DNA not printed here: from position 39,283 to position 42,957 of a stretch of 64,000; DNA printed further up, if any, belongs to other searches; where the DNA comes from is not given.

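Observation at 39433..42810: One membrane polypeptide fuses a GH18-like hydrolase, a CE4 deacetylase and a processive GT2 synthase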

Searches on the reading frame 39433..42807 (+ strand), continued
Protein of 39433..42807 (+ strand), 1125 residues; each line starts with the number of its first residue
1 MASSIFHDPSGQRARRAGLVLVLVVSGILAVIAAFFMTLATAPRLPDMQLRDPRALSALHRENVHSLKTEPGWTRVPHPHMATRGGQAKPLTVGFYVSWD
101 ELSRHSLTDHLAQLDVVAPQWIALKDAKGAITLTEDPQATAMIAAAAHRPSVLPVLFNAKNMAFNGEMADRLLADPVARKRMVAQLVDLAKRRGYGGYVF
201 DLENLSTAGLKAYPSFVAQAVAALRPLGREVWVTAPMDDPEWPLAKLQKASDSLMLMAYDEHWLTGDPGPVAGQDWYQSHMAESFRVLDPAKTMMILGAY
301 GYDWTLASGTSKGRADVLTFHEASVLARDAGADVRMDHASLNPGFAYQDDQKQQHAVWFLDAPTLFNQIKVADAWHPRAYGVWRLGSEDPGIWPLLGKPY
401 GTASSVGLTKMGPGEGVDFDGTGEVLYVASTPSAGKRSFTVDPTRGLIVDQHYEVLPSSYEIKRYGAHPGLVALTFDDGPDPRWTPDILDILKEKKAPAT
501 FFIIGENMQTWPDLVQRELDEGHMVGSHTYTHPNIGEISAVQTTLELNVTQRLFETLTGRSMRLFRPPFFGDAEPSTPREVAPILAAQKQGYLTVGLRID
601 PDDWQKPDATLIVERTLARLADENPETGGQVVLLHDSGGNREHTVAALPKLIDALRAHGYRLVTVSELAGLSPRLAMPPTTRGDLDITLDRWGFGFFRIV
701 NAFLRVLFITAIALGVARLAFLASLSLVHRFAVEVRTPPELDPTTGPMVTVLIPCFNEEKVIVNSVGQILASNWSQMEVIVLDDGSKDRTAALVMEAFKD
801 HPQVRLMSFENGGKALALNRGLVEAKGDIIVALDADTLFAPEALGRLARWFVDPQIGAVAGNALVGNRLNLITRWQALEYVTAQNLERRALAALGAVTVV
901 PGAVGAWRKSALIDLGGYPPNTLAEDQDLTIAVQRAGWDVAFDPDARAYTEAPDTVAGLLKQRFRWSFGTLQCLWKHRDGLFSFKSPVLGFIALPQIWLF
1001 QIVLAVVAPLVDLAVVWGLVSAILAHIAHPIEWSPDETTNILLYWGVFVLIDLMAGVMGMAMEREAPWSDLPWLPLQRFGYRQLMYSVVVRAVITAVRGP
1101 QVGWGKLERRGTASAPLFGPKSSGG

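Call 55: predict_structure(alignment_id=A1)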
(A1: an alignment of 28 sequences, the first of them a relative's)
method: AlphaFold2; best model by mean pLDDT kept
length: 1125 residues; sequences in the alignment: 28
mean_pLDDT: 71.4   pTM: 0.45
mean pLDDT of the five models: 71.4, 69.1, 65.9, 57.8, 52.5
residues with pLDDT >= 90: 126; 70-90: 547; 50-70: 321; < 50: 131
segments of 3 or more residues with pLDDT < 50: 1-15, 33-70, 389-405, 407-414, 1029-1037, 1100-1125
pLDDT, mean of each block of 10 residues (from residue 1): 31 49 58 49 32 34 35 70 57 78 70 83 90 83 79 88 80 93 93 90 88 93 92 84 91 82 52 67 85 79 72 66 76 74 80 79 69 80 61 40 46 48 67 67 73 70 69 81 88 93 84 88 85 64 79 87 74 57 78 66 61 81 66 68 86 91 86 84 77 64 68 72 75 74 86 72 79 87 71 78 81 75 89 76 86 86 71 73 72 63 78 82 69 80 77 68 72 70 56 51 57 60 50 46 67 74 73 71 67 63 37 31 30
secondary structure, 60 per line:
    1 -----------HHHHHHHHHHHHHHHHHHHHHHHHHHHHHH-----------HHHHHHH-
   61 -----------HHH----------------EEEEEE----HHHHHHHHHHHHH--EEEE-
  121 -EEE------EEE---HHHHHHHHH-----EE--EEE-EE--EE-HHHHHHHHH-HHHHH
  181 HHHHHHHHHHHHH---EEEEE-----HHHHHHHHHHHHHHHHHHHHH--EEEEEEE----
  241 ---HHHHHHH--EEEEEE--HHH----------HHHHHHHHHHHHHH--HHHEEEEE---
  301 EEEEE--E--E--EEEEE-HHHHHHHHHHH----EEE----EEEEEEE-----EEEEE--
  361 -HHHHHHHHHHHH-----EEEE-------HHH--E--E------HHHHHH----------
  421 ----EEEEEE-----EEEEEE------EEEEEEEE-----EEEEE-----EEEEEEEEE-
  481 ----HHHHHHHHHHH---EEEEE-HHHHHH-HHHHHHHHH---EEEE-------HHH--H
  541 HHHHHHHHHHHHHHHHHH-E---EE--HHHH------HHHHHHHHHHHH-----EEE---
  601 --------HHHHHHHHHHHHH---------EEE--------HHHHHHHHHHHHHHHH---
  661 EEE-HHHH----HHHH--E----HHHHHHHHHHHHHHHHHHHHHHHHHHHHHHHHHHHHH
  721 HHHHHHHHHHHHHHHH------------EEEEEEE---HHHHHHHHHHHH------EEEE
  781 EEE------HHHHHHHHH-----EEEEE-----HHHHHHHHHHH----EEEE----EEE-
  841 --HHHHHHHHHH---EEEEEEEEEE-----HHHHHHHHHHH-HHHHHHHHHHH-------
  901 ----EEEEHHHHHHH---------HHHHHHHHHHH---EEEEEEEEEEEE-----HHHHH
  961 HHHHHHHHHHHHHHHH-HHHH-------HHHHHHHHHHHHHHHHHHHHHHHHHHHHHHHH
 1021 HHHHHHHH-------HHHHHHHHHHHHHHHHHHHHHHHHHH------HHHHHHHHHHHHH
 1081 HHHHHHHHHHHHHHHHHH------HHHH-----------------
elements in order (helices of 4 or more, strands of 3 or more residues): H12-41 H53-59 E91-96 H101-113 E116-119 E122-124 E131-133 H137-145 E155-157 H166-174 H176-193 E197-201 H207-227 E230-236 H244-250 E253-258 H274-287 E293-297 E301-305 E314-318 H320-330 E335-337 E342-348 E354-358 H362-373 E379-382 H405-410 E425-430 E436-441 E448-455 E461-465 E471-479 H485-495 E499-503 H505-510 H512-520 E524-527 H540-558 H568-571 H578-589 E595-597 H609-621 E631-633 H642-657 E661-663 H665-668 H673-676 H684-736 E749-755 H759-770 E777-783 H790-798 E804-808 H814-824 E829-832 E837-839 H843-852 E856-865 H871-881 H883-893 E905-908 H909-915 H925-935 E939-950 H956-976 H978-981 H989-1028 H1036-1061 H1068-1098 H1105-1108

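Call 58: fold_search(model_id=the predicted structure, library=pdb)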
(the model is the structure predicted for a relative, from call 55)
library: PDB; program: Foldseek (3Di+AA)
matches with E <= 10: 1672; with E <= 0.001: 497
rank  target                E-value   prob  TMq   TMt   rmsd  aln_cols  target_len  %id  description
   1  5jh8                  5.3e-19  1.00  0.25  0.82   3.1       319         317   25  Crystal structure of chitinase from Chromobacterium violaceum ATCC 12472 (released 2016-05-25)
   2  4s3k                  1.6e-18  1.00  0.25  0.61   3.4       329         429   20  Crystal structure of the Bacillus megaterium QM B1551 spore cortex-lytic enzyme SleL (released 2015-08-19)
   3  4s3j_C                1.9e-18  1.00  0.25  0.61   3.5       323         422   21  Crystal structure of the Bacillus cereus spore cortex-lytic enzyme SleL (released 2015-08-19)
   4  4s3j_A                4.5e-18  1.00  0.25  0.61   3.5       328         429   20  Crystal structure of the Bacillus cereus spore cortex-lytic enzyme SleL (released 2015-08-19)
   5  4s3j_B                5.0e-18  1.00  0.25  0.60   3.6       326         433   21  Crystal structure of the Bacillus cereus spore cortex-lytic enzyme SleL (released 2015-08-19)
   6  4wiw_D                8.0e-18  1.00  0.24  0.73   3.7       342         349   21  Crystal structure of C-terminal domain of putative chitinase from Desulfitobacterium hafniense DCB-2 (released 2014-10-08)
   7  6yv7_B                8.8e-18  1.00  0.22  0.65  11.5       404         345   22  Mannosyltransferase PcManGT from Pyrobaculum calidifontis (released 2020-07-22)
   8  4wiw_A                3.7e-17  1.00  0.24  0.73   3.6       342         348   20  Crystal structure of C-terminal domain of putative chitinase from Desulfitobacterium hafniense DCB-2 (released 2014-10-08)
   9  6yv7_A                6.5e-17  1.00  0.23  0.69  11.3       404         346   21  Mannosyltransferase PcManGT from Pyrobaculum calidifontis (released 2020-07-22)
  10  3cz8_A                2.3e-16  1.00  0.22  0.77   2.7       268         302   23  Crystal structure of putative sporulation-specific glycosylase ydhD from Bacillus subtilis (released 2008-05-27)
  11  4p00_A                4.1e-16  1.00  0.25  0.38  17.5       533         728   19  Bacterial Cellulose Synthase in complex with cyclic-di-GMP and UDP (released 2014-04-09)
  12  3cz8_B                6.5e-16  1.00  0.23  0.79   3.4       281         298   22  Crystal structure of putative sporulation-specific glycosylase ydhD from Bacillus subtilis (released 2008-05-27)
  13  7sp9_A                8.8e-16  1.00  0.23  0.48  16.3       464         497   18  Chlorella virus Hyaluronan Synthase in the GlcNAc-primed channel-closed state (released 2022-04-06)
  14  5ej1_A                9.3e-16  1.00  0.26  0.38  17.1       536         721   20  Pre-translocation state of bacterial cellulose synthase (released 2016-03-30)
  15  4q6t                  9.7e-16  1.00  0.24  0.77   3.8       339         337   20  The crystal structure of a class V chitininase from Pseudomonas fluorescens Pf-5 (released 2014-05-07)
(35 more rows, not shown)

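Call 77: search_dna_similar(query=window:39433-42807:+, collection=plasmids, mode=protein, max_rows=30, max_evalue=1e-20)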
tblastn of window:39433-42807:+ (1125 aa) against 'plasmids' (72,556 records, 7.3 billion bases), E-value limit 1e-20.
Records with a match: 496; places in all: 511; records where one place covers at least 80% of the query: 31.
Best place of each record, by identity: <60% 496.
By first word of the organism name: Ralstonia 129; Sinorhizobium 70; Rhizobium 47; Bacillus 38; Escherichia 28; Enterococcus 13; Priestia 11; Streptomyces 10; Bradyrhizobium 9; Lactococcus 9; and 55 more.
By predicted mobility (MOB-suite, as given by PLSDB): non-mobilizable 181; conjugative 158; mobilizable 157.
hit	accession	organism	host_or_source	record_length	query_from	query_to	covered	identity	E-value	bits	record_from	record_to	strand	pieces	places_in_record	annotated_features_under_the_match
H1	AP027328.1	Sphingobium sp. TomTYG64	-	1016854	1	1115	99%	45.6%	0e+0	843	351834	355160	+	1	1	glycosyl transferase family 2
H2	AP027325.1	Sphingobium sp. TomTYG46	-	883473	1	1115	99%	45.2%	0e+0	838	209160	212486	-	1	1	glycosyl transferase family 2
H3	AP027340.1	Sphingobium sp. TomTYG73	-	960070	1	1115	99%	44.8%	0e+0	847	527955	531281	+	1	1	glycosyl transferase family 2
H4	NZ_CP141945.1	Novosphingobium sp. RL4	Rheum palmatum L.,Single ...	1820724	1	1115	99%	44.8%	0e+0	845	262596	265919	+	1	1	none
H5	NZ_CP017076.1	Novosphingobium resinovorum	single cell,soil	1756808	1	1117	99%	44.7%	0e+0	827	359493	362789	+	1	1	none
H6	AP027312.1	Sphingobium sp. TomMM7A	-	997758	1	1115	99%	44.7%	0e+0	849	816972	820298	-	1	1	glycosyl transferase family 2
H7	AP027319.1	Sphingobium sp. TomTYG42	-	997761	1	1115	99%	44.7%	0e+0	849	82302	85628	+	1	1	glycosyl transferase family 2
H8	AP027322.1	Sphingobium sp. TomTYG43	-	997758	1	1115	99%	44.7%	0e+0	849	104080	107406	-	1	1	glycosyl transferase family 2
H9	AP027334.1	Sphingobium sp. TomTYG71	-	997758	1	1115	99%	44.7%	0e+0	849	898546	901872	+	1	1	glycosyl transferase family 2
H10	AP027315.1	Sphingobium sp. TomMM15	-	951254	1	1115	99%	44.7%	0e+0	843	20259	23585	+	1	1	glycosyl transferase family 2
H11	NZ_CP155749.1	Sphingomonas parapaucimobilis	Chinese cabbage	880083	1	1120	100%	43.3%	0e+0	827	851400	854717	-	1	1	glycosyltransferase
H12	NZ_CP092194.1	Deinococcus sp. KNUC1210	Setaria viridis,cell ...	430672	94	1122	91%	42.8%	0e+0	726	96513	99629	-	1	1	glycosyltransferase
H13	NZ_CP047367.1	Bacillus nitratireducens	Solanum lycopersicum L.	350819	5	1113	99%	39.0%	0e+0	761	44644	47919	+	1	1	glycosyltransferase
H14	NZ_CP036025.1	Bacillus mycoides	cell culture,soil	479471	5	1114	99%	38.7%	0e+0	751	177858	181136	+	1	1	glycosyltransferase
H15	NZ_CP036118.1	Bacillus mycoides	cell culture,soil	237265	2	1113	99%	38.3%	0e+0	746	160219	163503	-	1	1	glycosyltransferase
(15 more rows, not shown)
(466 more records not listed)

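Call 78: get_annotated_region(hit=H14, flank=7000)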
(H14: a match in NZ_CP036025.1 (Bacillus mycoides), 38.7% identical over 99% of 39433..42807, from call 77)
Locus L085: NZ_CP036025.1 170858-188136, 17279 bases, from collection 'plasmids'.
description: Bacillus mycoides strain BPN52/2 plasmid p479
organism: Bacillus mycoides (NCBI taxid 1405)
taxonomy: Bacteria; Bacillota; Bacilli; Bacillales; Bacillaceae; Bacillus; Bacillus mycoides
host: -; source: cell culture,soil; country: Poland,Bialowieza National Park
typing (MOB-suite, as given by PLSDB): conjugative; replicon rep_cluster_125; relaxase MOBP; mating-pair formation MPF_T
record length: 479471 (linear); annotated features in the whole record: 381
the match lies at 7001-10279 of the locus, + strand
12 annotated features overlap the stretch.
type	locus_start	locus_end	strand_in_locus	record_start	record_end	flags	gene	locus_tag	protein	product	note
CDS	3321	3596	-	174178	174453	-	-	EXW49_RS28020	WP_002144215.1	hypothetical protein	-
CDS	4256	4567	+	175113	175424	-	-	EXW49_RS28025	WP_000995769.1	metalloregulator ArsR/SmtB family transcription factor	GO:0006355 - regulation of DNA-templated transcription [Evidence IEA]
CDS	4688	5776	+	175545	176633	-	-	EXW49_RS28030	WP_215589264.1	saccharopine dehydrogenase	-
CDS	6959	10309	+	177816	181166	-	-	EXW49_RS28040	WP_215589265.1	glycosyltransferase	-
CDS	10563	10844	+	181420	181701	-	-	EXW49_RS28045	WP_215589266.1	metalloregulator ArsR/SmtB family transcription factor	GO:0006355 - regulation of DNA-templated transcription [Evidence IEA]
CDS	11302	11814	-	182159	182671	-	-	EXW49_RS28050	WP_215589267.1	DUF6609 family protein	-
CDS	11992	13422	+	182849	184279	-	-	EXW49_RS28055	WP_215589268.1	IS4 family transposase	-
CDS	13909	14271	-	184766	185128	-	-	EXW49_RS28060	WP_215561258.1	winged helix-turn-helix transcriptional regulator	-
CDS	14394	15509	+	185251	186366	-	-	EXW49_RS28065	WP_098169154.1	S-(hydroxymethyl)glutathione dehydrogenase/class III alcohol dehydrogenase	-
CDS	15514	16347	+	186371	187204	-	fghA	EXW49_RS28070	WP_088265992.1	S-formylglutathione hydrolase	GO:0046292 - formaldehyde metabolic process [Evidence IEA]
CDS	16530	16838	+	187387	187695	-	-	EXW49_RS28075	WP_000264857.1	UDP-N-acetylmuramoylalanyl-D-glutamate--2, 6-diaminopimelate ligase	-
CDS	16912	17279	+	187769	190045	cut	gshAB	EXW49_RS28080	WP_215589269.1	bifunctional glutamate--cysteine ligase GshA/glutathione synthetase GshB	GO:0006750 - glutathione biosynthetic process [Evidence IEA]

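Call 79: get_annotated_region(hit=H11, flank=7000)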
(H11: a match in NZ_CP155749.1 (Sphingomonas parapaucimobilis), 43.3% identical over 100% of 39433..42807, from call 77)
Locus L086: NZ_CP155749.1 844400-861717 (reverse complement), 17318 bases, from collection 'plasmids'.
description: Sphingomonas parapaucimobilis strain YK209 plasmid unnamed1, complete sequence
organism: Sphingomonas parapaucimobilis (NCBI taxid 28213)
taxonomy: Bacteria; Pseudomonadota; Alphaproteobacteria; Sphingomonadales; Sphingomonadaceae; Sphingomonas; Sphingomonas parapaucimobilis
host: -; source: Chinese cabbage; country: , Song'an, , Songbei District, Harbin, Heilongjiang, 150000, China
typing (MOB-suite, as given by PLSDB): non-mobilizable
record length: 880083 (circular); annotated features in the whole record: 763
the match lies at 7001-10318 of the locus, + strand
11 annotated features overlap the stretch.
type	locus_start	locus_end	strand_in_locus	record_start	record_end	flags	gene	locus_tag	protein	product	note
CDS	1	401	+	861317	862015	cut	-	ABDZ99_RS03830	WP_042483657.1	HAD family hydrolase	-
CDS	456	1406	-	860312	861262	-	-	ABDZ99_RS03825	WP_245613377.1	cell wall hydrolase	-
CDS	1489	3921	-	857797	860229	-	-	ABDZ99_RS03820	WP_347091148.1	TonB-dependent receptor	-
CDS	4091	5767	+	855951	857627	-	-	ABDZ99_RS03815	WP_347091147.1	alkaline phosphatase D family protein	-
CDS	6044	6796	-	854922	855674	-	-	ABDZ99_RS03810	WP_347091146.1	AcvB/VirJ family lysyl-phosphatidylglycerol hydrolase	-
CDS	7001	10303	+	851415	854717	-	-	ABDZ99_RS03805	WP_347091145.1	glycosyltransferase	-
CDS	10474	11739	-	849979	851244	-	-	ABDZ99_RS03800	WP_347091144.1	HAMP domain-containing sensor histidine kinase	GO:0007165 - signal transduction [Evidence IEA]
CDS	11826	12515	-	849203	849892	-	-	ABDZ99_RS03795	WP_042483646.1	response regulator transcription factor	GO:0000160 - phosphorelay signal transduction system [Evidence IEA]; GO:0006355 - regulation of DNA-templated ...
CDS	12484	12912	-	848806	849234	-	-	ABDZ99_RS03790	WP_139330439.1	hypothetical protein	-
CDS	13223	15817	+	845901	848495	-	mprF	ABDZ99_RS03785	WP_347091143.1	bifunctional lysylphosphatidylglycerol flippase/synthetase MprF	-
CDS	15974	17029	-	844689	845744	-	-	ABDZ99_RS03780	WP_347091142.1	N(4)-(beta-N-acetylglucosaminyl)-L-asparaginase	-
